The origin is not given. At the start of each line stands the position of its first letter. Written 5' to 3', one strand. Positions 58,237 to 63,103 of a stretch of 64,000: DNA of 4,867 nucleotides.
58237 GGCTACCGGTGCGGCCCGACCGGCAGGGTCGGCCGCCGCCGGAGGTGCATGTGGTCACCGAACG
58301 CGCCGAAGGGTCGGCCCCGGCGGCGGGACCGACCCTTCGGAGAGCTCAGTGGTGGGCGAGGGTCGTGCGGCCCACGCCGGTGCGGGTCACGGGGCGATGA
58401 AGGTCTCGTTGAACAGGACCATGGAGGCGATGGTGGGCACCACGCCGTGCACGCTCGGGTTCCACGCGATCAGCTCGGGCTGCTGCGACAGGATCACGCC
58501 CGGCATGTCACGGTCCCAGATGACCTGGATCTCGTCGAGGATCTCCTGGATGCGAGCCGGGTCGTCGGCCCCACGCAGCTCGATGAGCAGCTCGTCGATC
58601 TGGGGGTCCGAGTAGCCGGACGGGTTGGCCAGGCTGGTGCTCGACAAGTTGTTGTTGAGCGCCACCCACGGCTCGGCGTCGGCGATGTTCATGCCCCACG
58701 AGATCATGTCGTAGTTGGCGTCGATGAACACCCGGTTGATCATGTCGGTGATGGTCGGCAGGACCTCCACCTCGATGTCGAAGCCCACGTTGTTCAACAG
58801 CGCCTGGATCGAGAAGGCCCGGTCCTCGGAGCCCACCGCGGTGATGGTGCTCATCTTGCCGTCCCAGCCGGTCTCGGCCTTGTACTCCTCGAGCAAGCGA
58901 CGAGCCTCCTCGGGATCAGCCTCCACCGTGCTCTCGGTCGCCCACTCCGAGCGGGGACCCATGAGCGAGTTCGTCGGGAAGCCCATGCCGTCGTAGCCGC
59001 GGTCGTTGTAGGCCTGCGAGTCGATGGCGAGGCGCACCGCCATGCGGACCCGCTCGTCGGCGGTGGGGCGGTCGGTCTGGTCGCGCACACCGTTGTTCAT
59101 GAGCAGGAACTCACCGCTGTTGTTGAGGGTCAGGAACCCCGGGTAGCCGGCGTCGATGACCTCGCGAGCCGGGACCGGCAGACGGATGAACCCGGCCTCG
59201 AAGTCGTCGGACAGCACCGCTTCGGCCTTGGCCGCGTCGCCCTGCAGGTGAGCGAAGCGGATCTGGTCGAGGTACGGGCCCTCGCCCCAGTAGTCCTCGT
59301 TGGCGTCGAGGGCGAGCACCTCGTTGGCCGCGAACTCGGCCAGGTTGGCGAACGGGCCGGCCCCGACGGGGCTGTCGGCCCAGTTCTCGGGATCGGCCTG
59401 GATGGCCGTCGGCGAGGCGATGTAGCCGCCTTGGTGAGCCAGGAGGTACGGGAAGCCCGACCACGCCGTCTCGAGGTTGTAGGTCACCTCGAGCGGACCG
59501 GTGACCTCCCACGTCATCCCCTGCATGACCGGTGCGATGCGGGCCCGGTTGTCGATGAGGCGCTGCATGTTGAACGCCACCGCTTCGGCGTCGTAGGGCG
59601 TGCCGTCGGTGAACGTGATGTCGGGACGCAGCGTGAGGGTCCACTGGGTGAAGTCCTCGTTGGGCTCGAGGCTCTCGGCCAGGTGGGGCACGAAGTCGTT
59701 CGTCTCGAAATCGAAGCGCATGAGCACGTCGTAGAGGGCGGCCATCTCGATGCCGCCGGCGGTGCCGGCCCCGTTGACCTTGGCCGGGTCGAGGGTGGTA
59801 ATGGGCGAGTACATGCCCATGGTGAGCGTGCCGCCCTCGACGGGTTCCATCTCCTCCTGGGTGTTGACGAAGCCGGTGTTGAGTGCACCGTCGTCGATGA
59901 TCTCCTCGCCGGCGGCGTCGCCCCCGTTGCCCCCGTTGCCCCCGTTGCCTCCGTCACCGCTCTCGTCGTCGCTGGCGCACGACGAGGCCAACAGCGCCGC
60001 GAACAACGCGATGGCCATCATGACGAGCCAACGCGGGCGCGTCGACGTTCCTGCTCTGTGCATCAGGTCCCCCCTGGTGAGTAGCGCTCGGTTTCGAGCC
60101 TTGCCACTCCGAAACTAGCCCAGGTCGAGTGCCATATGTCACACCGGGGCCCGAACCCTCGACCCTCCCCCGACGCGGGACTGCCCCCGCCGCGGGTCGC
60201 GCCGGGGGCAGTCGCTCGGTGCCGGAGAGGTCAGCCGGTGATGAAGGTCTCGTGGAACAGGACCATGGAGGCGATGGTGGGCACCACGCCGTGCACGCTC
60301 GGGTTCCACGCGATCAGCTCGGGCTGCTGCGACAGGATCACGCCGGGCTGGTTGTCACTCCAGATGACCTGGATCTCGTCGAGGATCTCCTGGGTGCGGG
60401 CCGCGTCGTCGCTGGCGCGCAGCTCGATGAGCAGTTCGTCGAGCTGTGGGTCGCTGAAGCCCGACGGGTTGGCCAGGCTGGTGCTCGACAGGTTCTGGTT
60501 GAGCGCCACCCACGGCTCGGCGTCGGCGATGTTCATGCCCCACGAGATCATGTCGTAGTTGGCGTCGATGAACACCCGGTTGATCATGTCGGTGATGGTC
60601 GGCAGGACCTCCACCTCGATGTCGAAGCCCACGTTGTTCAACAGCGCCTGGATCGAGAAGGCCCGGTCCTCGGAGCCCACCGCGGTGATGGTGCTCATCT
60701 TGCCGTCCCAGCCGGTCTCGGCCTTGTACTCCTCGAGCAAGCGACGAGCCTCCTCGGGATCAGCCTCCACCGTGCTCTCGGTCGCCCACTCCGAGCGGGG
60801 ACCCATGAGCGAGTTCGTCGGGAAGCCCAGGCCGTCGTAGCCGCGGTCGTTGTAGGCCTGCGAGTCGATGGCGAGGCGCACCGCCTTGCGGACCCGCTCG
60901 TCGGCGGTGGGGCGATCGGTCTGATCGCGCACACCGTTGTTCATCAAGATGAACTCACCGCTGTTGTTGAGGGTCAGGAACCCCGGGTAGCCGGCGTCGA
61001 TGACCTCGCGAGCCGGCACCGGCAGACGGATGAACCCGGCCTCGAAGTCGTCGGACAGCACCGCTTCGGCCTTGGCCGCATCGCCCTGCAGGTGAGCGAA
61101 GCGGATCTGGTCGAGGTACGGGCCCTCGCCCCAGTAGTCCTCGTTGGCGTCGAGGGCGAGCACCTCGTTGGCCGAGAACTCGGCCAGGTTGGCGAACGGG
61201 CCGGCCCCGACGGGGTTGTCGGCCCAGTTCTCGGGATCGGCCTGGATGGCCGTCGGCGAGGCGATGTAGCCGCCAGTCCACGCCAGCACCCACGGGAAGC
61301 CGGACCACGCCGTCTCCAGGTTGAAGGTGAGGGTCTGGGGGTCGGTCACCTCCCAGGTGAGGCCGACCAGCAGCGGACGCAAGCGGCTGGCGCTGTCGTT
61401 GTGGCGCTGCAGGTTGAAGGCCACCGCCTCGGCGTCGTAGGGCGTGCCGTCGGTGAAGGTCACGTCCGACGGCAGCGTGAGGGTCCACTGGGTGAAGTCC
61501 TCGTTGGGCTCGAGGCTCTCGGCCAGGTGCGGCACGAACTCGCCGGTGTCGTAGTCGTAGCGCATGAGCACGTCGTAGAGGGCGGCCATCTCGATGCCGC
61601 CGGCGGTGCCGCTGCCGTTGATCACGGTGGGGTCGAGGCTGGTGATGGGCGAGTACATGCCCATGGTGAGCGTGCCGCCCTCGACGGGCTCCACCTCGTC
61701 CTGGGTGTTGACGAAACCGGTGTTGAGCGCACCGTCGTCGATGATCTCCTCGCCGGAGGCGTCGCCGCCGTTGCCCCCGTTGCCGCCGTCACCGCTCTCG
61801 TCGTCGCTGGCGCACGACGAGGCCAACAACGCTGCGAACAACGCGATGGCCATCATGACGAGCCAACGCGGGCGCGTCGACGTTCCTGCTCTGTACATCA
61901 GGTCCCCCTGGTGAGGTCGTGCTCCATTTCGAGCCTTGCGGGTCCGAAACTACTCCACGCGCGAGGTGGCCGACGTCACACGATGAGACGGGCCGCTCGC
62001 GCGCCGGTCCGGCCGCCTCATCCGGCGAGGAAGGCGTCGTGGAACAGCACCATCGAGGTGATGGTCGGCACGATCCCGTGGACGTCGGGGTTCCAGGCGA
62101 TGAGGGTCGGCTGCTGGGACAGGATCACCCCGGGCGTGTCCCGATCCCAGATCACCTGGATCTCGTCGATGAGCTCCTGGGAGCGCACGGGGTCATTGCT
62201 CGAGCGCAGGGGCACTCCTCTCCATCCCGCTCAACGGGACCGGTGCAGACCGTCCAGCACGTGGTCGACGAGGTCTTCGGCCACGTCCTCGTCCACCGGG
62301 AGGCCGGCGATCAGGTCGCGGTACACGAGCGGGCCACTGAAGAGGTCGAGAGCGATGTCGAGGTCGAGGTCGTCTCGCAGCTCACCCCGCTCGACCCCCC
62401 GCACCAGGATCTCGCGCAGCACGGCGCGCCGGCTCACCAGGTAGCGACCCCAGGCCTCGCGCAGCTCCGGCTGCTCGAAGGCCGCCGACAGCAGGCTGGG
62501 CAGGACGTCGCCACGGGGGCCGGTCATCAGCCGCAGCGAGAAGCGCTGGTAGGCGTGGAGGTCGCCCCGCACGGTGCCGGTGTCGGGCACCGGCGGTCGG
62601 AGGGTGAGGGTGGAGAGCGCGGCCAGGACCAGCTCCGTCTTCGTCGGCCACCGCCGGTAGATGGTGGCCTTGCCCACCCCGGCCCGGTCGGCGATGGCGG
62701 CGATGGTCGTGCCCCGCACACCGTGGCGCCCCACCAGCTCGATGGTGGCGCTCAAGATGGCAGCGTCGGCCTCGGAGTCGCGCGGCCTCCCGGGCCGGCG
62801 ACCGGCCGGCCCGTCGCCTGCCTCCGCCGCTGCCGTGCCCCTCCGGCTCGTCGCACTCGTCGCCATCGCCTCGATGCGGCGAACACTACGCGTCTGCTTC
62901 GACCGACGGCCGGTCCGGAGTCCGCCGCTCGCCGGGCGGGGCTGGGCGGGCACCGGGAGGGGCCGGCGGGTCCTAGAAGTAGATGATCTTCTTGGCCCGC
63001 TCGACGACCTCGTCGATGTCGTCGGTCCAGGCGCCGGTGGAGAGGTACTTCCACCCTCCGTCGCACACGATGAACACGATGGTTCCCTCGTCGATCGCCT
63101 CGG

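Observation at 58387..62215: Tandem triplication of a family-5 SBP lipoprotein gene: two intact mosaic copies plus a 3' stump of a third, directly after tetR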

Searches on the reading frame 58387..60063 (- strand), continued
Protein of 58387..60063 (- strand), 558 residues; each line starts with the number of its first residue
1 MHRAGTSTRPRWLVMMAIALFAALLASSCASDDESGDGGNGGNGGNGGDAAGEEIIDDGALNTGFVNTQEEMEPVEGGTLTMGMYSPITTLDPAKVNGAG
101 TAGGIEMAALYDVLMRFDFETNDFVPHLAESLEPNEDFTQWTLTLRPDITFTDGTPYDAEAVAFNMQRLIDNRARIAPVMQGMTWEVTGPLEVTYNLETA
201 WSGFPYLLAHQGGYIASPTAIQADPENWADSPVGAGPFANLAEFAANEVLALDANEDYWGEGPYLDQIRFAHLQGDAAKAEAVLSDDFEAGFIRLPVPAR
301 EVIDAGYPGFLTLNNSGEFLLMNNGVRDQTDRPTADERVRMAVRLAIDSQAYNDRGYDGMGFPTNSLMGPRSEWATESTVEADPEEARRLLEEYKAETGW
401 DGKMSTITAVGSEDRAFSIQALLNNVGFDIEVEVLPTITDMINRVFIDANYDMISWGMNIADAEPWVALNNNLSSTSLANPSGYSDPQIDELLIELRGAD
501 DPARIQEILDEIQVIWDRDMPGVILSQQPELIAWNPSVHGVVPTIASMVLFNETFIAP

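Call 38: search_solved_structures(query=window:58387-60063:-, max_evalue=1e-12, show_alignments=5)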
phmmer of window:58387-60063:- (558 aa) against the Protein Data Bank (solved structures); distinct sequences matched with E-value up to 1e-12: 18.
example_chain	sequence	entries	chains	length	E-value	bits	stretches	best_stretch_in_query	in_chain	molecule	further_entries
5u4o_A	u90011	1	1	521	2.7e-32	115.5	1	75-519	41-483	ABC transporter substrate-binding protein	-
8spm_A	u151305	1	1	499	1e-20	77.2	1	108-393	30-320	Nickel ABC transporter, nickel/metallophore periplasmic binding protein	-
3qim_A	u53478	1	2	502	1e-20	77.2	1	108-393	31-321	Nickel-binding periplasmic protein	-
3mzb_A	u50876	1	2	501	1e-20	77.2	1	108-393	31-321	Nickel-binding periplasmic protein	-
9t0v_A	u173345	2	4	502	1e-20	77.2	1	108-393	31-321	Nickel-binding periplasmic protein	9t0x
1zlq_A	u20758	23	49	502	1e-20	77.2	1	108-393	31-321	Nickel-binding periplasmic protein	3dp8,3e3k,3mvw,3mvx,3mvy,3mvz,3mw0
1uiu_A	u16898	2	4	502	1.1e-20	77.1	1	108-393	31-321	Nickel-binding periplasmic protein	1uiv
4ofl_A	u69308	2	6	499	1.2e-20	77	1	128-518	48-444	Extracytoplasmic Nickel-Binding Protein YpYntA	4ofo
3ry3_A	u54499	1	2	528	1.2e-20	77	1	128-518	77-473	Putative solute-binding protein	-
2noo_A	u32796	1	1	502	1.3e-20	76.9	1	108-393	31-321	Nickel-binding periplasmic protein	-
6hlx_A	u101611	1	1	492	3.8e-20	75.4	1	78-510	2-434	AgaA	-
7kz8_A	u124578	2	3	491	1.6e-19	73.3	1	77-529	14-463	Peptide/nickel transport system substrate-binding protein AapF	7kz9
1uqw_A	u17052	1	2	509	1.7e-18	69.9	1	83-525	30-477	PUTATIVE BINDING PROTEIN YLIB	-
3t66_A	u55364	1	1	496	8.4e-18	67.6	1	108-504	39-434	Nickel ABC transporter (Nickel-binding protein)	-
4gl8_A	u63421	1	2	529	6.9e-17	64.6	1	86-528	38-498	Oligopeptide ABC transporter OppAIV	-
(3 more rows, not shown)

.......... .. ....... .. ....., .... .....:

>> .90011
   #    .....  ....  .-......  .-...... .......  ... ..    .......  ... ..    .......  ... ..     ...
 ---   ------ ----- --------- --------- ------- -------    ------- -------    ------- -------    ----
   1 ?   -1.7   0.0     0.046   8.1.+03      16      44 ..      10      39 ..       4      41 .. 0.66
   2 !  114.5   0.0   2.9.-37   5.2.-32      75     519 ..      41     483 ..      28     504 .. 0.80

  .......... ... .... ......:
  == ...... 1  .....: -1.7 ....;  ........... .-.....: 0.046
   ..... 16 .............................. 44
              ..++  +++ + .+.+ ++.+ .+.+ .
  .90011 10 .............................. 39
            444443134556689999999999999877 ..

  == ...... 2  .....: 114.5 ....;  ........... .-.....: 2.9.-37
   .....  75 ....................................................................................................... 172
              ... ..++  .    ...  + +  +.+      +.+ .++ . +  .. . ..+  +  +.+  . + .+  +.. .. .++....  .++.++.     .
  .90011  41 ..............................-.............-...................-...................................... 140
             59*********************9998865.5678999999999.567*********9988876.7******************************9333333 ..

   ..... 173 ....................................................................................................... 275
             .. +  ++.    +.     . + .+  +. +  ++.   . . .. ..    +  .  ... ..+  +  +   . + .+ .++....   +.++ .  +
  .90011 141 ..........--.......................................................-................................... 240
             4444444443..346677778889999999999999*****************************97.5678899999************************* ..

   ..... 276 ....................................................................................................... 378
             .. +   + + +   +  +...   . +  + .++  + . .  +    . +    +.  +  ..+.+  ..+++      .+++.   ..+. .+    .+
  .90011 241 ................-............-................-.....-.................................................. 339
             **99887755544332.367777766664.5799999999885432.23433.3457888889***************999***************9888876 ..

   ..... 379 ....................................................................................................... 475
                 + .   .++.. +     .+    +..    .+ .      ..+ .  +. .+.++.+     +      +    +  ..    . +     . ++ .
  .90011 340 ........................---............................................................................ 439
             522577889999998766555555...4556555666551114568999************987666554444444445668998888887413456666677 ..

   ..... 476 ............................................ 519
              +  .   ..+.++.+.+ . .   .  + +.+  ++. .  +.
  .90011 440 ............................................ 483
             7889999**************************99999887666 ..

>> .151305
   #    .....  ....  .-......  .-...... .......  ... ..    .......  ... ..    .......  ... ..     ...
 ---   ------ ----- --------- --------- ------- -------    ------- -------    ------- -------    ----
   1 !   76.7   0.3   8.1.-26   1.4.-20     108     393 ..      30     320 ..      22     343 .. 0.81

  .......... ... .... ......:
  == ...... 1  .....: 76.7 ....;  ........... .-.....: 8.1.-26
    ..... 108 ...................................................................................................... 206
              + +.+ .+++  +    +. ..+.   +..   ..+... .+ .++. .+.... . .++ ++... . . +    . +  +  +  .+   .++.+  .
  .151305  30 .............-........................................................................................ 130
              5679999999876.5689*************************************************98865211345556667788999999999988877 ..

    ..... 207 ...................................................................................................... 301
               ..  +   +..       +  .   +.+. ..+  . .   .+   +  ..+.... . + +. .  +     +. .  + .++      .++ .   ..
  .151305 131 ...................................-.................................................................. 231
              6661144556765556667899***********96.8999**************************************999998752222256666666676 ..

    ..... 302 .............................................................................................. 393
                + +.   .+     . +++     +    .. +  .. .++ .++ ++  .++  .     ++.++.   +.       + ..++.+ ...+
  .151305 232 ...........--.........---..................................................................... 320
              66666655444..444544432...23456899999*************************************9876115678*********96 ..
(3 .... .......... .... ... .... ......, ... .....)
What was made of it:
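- Arg137 aligns with His210 of copy 1, where copy 2 and the close orthologues have Trp (call 38).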

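Call 54: find_encoding_contigs(protein=P0010, flank=5000, max_places=4)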
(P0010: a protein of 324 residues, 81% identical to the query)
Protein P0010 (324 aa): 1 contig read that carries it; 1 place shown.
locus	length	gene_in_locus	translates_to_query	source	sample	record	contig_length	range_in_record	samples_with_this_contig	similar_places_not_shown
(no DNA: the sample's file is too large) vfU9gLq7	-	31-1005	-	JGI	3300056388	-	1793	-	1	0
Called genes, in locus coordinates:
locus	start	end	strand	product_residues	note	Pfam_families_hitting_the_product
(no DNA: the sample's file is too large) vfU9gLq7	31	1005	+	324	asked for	PF00496:SBP_bac_5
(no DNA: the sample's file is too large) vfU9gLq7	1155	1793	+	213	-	?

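Call 55: find_encoding_contigs(protein=P0005, flank=5000, max_places=4)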
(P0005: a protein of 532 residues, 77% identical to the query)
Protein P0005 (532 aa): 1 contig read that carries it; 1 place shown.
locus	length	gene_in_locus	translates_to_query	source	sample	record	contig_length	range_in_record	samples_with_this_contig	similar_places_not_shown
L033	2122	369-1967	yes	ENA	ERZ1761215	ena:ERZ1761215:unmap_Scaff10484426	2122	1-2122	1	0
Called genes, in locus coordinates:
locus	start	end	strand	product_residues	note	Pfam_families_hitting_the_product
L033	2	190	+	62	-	?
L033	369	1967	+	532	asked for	PF00496:SBP_bac_5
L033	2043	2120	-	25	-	?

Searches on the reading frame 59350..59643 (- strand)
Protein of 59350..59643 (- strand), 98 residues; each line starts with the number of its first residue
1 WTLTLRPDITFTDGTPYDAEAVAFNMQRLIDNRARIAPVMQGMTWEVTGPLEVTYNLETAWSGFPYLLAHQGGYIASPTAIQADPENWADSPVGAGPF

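Call 64: find_homologous_proteins(query=window:59350-59643:-, max_evalue=0.00001)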
Query seq(98 aa) (98 aa): 3 proteins with E <= 0.00001 among 4 candidates.
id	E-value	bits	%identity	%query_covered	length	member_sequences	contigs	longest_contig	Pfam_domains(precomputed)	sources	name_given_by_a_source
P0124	5.1e-15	73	45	100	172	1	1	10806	PF00496.28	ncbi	-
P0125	2.5e-14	71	45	100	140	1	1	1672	PF00496.28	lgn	-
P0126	4.7e-11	61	42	100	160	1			PF00496.28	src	-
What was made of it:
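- A database search with the block found nothing closer than 45% identity (call 64).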

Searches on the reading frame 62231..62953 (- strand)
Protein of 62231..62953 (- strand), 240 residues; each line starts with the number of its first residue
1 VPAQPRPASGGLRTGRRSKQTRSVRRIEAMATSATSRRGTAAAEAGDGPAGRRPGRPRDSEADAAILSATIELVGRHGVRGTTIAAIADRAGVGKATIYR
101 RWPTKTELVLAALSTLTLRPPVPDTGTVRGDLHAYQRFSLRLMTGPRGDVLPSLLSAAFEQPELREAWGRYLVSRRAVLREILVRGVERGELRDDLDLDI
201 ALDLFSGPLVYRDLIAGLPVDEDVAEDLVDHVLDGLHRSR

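Call 7: search_protein_families(library=pfam, proteins=[window:62231-62953:-], max_evalue=0.01)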
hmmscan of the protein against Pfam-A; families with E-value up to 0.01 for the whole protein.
window:62231-62953:- (240 aa): 3 families
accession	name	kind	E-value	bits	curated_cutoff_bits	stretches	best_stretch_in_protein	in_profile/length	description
PF16859.10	TetR_C_11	-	1.9e-30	105.9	32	1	122-232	1-113/113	Tetracyclin repressor-like, C-terminal domain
PF00440.29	TetR_N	-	5e-16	58.6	24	1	66-112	1-47/47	Bacterial regulatory proteins, tetR family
PF02796.21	HTH_7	-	5.1e-05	23.8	23.8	1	72-104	12-44/45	Helix-turn-helix domain of resolvase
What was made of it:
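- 62231..62953 (-): TetR-family regulator gene. This is the longest ORF. The probable start is the ATG at 62866, judged by comparison with the 204-aa homologues. Pfam TetR_N (58.6 bits) and TetR_C_11 (105.9 bits), call 7.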

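Call 8: search_protein_families(library=ncbifam, proteins=[window:62231-62953:-], max_evalue=0.01)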
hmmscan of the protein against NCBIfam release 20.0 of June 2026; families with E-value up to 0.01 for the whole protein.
window:62231-62953:- (240 aa): 16 families
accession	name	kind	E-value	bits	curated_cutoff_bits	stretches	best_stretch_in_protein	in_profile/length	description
TIGR03384.1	betaine_BetI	equivalog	8.6e-07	28.8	201.3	1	64-116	11-63/189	choline-binding transcriptional repressor BetI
TIGR03613.1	RutR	equivalog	1.4e-06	28.3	368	1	63-114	10-61/202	pyrimidine utilization regulatory protein R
NF007430.0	PRK09975.1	equivalog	1.8e-06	27.2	274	1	66-109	16-59/220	acrEF/envCD operon transcriptional regulator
NF001978.0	PRK00767.1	equivalog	1.9e-06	27.8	118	1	65-116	13-64/197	transcriptional regulator BetI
NF053878.1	FATransRegFadRBac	equivalog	3.4e-06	27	200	1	64-111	6-53/190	fatty acid metabolism transcriptional regulator FadR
TIGR03968.1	mycofact_TetR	equivalog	3.5e-06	26.7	224.9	1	53-109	2-57/190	mycofactocin system transcriptional regulator MftR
NF011584.0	PRK15008.1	equivalog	6.6e-06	26.1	230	1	63-114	20-71/212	HTH-type transcriptional regulator RutR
NF033703.1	transcr_KstR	equivalog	1e-05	25.2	280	1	64-114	10-60/185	cholesterol catabolism transcriptional regulator KstR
NF041196.1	ScbR_bind_reg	equivalog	3.2e-05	24.2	150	1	64-204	9-153/191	ScbR family autoregulator-binding transcription factor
NF007949.0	PRK10668.1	equivalog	6.1e-05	22.6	271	1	59-110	9-60/216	multidrug efflux transporter transcriptional repressor AcrR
NF053731.1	TransRegFasRMycb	equivalog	0.00013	21.8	330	1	57-114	8-64/199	HTH-type transcriptional activator FasR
NF040929.1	quorum_TF_HapR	equivalog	0.00031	20.5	350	0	66-114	20-68/200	LuxR/HapR/OpaR family quorum-sensing transcriptional regulator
NF051852.1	efflux_TF_MtrR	exception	0.00037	20.4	280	0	66-109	15-58/205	multidrug efflux system transcriptional repressor MtrR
NF037937.1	septum_RefZ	equivalog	0.0012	18.7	180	0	65-100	3-38/195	forespore capture DNA-binding protein RefZ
NF045637.1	carotdesatCrtDProt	equivalog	0.0032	16.1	580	1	82-171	102-188/485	1-hydroxycarotenoid 3,4-desaturase CrtD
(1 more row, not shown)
